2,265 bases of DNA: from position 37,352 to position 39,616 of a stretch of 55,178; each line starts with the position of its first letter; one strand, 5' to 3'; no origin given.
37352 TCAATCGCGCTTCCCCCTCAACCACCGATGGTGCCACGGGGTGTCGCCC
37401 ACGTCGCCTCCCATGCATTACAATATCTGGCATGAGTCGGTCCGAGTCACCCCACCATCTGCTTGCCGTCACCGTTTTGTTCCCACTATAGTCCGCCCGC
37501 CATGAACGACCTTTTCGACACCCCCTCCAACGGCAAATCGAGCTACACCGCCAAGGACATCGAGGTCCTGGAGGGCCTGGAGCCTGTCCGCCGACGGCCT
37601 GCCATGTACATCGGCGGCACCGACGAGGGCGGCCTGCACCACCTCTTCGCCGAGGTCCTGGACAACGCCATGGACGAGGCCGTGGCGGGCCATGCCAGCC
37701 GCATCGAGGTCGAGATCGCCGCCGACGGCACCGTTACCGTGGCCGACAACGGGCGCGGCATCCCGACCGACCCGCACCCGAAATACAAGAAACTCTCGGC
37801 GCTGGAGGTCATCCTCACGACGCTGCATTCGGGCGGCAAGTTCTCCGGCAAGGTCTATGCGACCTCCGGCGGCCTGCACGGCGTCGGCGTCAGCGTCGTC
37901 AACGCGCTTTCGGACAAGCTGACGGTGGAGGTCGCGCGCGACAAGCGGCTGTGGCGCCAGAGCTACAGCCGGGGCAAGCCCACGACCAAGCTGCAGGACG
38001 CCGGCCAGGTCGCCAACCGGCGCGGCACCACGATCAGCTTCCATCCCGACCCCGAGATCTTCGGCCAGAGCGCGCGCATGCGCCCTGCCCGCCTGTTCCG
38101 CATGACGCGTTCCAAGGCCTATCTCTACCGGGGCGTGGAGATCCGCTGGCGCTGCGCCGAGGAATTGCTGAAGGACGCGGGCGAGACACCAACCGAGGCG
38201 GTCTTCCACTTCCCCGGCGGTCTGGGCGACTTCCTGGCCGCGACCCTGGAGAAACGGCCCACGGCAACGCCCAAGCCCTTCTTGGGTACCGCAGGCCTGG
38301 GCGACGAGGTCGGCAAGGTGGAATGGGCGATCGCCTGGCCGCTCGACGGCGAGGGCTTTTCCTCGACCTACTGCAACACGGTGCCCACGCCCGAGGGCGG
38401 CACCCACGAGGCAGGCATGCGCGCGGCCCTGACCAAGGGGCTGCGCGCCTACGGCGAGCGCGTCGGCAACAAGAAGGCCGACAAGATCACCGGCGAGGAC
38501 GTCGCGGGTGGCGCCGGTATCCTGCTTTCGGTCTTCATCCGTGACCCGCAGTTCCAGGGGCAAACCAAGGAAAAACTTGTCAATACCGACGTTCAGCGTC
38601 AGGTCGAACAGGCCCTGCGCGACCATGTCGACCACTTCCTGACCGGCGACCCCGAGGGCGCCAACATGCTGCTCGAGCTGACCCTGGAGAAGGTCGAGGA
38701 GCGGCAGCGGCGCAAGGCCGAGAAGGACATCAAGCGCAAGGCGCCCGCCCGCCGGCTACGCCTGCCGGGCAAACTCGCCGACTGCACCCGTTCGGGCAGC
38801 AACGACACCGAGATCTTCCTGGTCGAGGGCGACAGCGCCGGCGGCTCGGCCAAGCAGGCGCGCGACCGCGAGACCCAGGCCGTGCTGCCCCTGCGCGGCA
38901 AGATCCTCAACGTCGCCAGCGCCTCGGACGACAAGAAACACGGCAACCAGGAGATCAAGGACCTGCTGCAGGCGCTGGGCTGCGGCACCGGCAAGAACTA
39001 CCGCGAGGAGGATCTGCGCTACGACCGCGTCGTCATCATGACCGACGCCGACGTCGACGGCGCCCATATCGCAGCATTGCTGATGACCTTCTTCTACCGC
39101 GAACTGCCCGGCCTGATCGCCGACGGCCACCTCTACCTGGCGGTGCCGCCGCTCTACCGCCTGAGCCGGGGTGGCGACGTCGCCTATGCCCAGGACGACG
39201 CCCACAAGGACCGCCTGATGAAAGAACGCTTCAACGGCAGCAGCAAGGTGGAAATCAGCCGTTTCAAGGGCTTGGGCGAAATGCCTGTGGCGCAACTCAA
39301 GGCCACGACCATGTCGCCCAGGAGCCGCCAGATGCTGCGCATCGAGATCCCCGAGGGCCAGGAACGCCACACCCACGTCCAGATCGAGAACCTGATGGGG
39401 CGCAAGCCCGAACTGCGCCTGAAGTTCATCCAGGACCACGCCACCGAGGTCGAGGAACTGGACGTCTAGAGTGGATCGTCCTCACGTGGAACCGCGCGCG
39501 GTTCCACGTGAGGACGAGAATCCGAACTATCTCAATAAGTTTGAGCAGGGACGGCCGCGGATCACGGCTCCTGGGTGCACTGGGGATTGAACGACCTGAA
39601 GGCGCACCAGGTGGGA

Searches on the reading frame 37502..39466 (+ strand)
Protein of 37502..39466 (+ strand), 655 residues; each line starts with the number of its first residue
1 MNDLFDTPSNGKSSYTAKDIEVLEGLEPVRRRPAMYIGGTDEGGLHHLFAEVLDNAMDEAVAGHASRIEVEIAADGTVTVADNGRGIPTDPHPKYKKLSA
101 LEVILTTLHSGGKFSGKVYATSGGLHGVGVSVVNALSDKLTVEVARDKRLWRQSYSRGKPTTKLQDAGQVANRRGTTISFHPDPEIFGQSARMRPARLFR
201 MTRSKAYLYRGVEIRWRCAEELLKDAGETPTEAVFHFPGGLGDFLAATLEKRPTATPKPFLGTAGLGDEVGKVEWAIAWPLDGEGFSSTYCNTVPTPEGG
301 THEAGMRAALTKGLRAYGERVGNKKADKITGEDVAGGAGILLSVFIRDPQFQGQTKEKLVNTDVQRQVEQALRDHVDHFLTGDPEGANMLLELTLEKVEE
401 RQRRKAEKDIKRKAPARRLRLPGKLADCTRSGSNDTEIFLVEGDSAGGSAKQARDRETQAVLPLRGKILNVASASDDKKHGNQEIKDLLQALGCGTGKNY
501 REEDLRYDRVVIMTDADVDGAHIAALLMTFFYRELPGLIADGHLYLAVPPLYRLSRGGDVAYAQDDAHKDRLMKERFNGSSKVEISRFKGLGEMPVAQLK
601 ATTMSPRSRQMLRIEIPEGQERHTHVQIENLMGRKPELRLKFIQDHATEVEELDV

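Call 80: search_protein_families(library=pfam, proteins=[window:37502-39466:+], max_evalue=0.001)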
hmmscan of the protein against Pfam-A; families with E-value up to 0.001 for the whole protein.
window:37502-39466:+ (655 aa): 4 families
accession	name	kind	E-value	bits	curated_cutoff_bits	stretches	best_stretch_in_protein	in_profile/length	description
PF00204.31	DNA_gyraseB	-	2.6e-40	138.2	27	1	240-409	1-172/173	DNA gyrase B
PF00986.26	DNA_gyraseB_C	-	7e-19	68.2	29.8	1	581-644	2-63/63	DNA gyrase B subunit, carboxyl terminus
PF01751.28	Toprim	-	7.4e-19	68.2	23.1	1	437-537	1-86/96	Toprim domain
PF02518.31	HATPase_c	-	2.2e-17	63.9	26.4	1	41-184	2-109/111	Histidine kinase-, DNA gyrase B-, and HSP90-like ATPase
